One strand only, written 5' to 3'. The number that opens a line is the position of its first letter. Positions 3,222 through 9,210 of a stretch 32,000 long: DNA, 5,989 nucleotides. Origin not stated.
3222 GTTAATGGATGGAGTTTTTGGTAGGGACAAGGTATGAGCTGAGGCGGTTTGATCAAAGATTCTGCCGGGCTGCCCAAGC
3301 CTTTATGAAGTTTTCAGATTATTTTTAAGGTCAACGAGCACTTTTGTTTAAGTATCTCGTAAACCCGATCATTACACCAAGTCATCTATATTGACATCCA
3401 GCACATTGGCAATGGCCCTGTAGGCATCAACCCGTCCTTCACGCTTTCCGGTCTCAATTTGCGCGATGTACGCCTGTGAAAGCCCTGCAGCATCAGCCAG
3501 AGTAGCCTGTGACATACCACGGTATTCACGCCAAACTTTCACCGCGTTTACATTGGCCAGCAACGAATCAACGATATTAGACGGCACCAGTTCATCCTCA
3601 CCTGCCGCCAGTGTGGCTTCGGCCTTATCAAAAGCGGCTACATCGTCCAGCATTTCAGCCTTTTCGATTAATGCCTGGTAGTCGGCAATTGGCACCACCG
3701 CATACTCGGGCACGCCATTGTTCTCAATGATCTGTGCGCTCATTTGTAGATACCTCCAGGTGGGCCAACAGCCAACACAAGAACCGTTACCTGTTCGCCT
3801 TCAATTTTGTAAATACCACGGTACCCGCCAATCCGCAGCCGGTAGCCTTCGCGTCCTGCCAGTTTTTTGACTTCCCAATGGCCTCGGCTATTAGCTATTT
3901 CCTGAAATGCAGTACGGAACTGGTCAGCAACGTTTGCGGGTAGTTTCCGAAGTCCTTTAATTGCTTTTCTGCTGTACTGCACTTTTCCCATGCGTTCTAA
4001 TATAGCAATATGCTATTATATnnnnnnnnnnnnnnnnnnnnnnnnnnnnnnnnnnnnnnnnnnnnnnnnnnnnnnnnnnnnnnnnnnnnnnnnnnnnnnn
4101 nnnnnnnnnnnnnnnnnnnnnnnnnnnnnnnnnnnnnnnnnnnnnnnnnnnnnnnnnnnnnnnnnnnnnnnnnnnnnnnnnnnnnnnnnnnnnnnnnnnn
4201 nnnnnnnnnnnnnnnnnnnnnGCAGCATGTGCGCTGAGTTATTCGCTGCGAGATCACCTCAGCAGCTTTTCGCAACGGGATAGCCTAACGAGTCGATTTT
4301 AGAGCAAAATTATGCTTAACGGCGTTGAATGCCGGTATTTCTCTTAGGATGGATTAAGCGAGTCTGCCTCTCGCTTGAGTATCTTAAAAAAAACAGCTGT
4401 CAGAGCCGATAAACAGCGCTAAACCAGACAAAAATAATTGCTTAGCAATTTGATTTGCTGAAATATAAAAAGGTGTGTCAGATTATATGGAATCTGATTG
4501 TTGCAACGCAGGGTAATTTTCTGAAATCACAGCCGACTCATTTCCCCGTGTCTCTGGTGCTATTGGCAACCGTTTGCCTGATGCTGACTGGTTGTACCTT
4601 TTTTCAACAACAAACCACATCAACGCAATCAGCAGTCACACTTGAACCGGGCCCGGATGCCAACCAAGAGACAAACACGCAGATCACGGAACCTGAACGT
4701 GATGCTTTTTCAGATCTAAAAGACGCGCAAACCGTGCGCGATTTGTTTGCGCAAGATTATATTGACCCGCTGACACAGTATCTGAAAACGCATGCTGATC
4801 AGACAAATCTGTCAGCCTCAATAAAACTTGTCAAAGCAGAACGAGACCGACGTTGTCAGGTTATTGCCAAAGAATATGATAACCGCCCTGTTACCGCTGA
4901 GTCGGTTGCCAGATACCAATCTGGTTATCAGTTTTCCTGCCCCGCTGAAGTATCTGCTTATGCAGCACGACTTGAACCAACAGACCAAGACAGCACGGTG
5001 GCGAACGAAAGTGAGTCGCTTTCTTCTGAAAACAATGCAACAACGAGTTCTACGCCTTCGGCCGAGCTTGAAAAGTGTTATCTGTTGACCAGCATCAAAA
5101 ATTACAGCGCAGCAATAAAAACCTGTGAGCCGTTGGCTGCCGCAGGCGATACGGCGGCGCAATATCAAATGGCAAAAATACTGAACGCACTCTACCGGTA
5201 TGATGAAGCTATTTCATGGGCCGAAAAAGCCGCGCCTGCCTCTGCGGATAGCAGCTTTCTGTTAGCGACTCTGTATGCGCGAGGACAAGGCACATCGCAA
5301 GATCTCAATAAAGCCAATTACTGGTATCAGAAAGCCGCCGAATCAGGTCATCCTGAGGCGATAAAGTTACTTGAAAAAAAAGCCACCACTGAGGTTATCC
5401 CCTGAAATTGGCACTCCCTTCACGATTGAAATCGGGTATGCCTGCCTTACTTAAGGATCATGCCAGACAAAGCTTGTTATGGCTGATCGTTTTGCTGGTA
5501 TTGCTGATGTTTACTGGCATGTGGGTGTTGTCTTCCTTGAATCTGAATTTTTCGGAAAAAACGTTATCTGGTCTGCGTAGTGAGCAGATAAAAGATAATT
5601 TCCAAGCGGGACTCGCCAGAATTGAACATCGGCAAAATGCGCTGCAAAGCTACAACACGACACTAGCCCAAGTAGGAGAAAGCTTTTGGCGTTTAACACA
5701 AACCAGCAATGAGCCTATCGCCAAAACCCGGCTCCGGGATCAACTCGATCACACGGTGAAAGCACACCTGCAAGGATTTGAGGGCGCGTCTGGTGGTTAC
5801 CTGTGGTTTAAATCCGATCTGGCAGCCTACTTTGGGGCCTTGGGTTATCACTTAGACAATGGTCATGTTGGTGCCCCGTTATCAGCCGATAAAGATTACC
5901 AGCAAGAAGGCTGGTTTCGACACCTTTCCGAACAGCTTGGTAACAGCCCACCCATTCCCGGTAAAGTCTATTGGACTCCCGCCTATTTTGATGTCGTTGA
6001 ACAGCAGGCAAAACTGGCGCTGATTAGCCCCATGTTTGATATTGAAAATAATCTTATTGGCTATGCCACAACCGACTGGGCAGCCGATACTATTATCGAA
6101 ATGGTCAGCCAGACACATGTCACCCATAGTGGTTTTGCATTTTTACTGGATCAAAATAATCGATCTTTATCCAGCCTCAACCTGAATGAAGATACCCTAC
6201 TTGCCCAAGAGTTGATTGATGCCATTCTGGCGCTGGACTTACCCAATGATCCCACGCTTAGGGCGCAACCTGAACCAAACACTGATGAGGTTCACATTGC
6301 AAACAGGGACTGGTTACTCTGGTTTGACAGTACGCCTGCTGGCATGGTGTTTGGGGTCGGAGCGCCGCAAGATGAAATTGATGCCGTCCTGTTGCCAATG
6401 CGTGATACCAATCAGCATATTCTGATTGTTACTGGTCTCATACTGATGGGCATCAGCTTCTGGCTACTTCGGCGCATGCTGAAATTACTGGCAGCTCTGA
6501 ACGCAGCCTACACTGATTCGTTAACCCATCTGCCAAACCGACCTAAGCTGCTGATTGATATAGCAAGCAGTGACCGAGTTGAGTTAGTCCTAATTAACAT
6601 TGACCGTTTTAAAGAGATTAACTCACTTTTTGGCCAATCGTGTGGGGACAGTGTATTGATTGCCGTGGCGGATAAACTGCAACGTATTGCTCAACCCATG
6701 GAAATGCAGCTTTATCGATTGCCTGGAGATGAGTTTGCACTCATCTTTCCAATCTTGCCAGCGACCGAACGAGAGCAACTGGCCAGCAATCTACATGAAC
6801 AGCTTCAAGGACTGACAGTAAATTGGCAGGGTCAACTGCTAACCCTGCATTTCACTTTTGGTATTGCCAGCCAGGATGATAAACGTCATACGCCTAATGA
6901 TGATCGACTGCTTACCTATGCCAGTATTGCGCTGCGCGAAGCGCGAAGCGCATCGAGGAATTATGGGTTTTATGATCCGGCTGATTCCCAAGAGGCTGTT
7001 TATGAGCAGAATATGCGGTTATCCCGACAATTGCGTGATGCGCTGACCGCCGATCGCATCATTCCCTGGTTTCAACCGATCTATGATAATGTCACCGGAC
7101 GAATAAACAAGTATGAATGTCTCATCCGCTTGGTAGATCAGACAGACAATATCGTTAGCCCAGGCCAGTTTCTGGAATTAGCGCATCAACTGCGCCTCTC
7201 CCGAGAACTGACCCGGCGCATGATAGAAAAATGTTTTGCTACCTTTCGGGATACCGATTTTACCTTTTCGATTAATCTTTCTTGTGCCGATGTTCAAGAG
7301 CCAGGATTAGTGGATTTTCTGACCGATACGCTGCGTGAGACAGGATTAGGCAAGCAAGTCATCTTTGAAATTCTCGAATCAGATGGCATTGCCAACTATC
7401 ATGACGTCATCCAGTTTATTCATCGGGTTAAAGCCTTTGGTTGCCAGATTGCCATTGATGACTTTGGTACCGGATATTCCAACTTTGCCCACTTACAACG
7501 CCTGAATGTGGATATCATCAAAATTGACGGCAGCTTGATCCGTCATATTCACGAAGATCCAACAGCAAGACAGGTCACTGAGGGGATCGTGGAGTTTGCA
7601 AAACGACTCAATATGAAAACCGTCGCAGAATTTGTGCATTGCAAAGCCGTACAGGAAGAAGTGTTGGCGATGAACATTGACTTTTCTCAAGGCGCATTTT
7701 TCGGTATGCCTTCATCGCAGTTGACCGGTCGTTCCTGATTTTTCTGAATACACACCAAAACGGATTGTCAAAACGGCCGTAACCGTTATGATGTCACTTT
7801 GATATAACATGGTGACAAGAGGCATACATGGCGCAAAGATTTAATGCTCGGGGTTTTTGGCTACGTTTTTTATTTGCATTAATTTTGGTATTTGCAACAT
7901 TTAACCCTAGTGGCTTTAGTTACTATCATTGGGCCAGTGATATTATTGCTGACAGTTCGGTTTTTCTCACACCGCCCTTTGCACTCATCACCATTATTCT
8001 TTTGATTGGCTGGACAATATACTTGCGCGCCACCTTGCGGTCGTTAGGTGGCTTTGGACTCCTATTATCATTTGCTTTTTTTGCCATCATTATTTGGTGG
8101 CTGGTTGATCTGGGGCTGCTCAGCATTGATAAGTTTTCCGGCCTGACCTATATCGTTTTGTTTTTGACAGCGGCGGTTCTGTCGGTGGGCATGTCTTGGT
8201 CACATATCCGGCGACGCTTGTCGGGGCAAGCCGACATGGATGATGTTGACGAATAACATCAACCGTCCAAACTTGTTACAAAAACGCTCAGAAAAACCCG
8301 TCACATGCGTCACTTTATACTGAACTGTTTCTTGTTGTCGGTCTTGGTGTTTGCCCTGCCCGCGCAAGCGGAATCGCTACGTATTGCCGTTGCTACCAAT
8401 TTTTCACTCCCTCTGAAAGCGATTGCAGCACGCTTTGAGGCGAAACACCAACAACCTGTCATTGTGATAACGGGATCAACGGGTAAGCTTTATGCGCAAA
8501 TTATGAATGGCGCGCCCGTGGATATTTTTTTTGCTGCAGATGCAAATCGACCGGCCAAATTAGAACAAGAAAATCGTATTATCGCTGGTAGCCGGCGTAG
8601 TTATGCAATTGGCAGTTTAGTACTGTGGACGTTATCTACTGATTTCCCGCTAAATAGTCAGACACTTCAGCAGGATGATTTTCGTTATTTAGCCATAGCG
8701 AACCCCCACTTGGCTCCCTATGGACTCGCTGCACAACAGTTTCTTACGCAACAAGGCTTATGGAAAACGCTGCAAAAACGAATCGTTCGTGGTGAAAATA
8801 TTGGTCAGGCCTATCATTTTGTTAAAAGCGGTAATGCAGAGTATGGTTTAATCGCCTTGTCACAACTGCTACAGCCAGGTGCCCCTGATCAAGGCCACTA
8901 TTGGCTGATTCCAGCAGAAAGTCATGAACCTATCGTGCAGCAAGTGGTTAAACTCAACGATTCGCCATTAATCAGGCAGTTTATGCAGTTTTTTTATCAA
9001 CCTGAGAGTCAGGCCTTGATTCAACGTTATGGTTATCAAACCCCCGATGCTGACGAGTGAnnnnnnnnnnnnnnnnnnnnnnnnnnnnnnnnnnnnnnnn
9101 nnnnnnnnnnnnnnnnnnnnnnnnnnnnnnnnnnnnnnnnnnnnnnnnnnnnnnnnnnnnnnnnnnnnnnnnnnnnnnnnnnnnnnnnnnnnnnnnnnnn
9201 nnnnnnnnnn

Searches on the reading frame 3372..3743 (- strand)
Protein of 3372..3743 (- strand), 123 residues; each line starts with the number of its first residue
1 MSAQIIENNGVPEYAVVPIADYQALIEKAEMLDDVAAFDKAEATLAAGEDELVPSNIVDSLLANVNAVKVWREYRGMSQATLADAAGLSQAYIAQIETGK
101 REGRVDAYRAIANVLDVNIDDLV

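Call 24: search_protein_families(library=pfam, proteins=[window:3372-3743:-], max_evalue=0.00001)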
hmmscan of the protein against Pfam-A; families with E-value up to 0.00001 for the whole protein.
window:3372-3743:- (123 aa): 2 families
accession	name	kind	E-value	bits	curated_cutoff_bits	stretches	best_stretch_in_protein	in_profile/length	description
PF01381.28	HTH_3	-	1.2e-11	44.9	23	1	71-122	4-55/55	Helix-turn-helix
PF13560.12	HTH_31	-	1.1e-10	42.1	27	1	69-119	7-58/64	Helix-turn-helix domain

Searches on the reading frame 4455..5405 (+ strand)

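Call 24: search_protein_families(library=pfam, proteins=[window:4455-5405:+], max_evalue=0.00001)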
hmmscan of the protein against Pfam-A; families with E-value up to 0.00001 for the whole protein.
window:4455-5405:+ (316 aa): 1 family
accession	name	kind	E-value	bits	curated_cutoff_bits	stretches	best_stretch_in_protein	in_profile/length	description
PF08238.18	Sel1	-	1.2e-08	35.6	30.7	1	265-299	2-36/36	Sel1 repeat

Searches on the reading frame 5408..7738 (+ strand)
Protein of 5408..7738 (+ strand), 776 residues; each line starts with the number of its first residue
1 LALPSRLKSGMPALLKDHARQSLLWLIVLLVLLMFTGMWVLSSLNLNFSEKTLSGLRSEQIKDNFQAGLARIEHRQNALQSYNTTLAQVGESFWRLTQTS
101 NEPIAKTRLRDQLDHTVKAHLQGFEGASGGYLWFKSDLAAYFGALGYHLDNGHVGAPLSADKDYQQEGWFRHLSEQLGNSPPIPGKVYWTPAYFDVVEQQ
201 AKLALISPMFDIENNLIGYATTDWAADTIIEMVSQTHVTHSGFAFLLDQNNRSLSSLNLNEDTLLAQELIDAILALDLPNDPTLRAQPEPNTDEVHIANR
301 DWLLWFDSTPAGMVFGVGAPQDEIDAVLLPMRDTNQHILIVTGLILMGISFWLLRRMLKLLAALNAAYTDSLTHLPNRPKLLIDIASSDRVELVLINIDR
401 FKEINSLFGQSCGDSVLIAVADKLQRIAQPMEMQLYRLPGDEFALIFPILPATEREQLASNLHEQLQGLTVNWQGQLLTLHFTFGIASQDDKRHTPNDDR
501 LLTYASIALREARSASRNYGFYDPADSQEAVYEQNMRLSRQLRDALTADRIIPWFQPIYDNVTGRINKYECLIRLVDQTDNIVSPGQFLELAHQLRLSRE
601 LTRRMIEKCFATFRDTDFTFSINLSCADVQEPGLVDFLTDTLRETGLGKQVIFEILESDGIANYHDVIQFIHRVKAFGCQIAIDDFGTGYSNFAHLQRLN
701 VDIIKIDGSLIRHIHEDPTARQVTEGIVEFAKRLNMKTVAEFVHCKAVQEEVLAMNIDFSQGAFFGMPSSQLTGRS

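Call 24: search_protein_families(library=pfam, proteins=[window:5408-7738:+], max_evalue=0.00001)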
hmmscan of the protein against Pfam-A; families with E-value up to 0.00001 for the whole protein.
window:5408-7738:+ (776 aa): 4 families
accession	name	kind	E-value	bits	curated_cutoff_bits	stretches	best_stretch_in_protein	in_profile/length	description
PF00563.25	EAL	-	3.4e-66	223.4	31.3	1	540-768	2-236/236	EAL domain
PF00990.26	GGDEF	-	3.1e-24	86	23.8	1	367-518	1-160/161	Diguanylate cyclase, GGDEF domain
PF02743.24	dCache_1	-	2.8e-09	37.3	45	1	158-263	84-188/240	Cache domain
PF22673.2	MCP-like_PDC_1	-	1.1e-06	29.5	27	1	116-229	4-111/113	Methyl-accepting chemotaxis protein-like, first PDC sensor domain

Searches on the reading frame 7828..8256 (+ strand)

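Call 24: search_protein_families(library=pfam, proteins=[window:7828-8256:+], max_evalue=0.00001)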
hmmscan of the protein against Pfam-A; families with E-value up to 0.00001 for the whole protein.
window:7828-8256:+ (142 aa): 1 family
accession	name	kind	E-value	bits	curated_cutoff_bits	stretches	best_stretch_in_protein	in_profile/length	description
PF20134.4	DUF6524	-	3.6e-50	169.5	27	1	9-142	2-131/131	Family of unknown function (DUF6524)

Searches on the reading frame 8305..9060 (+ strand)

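Call 24: search_protein_families(library=pfam, proteins=[window:8305-9060:+], max_evalue=0.00001)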
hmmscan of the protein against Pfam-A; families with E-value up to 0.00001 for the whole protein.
window:8305-9060:+ (251 aa): 2 families
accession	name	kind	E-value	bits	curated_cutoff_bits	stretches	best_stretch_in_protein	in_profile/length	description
PF13531.11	SBP_bac_11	-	3e-55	187.9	25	1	25-245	1-227/227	Bacterial extracellular solute-binding protein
PF01547.30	SBP_bac_1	-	1.2e-08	35.8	26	1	36-237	9-307/307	Bacterial extracellular solute-binding protein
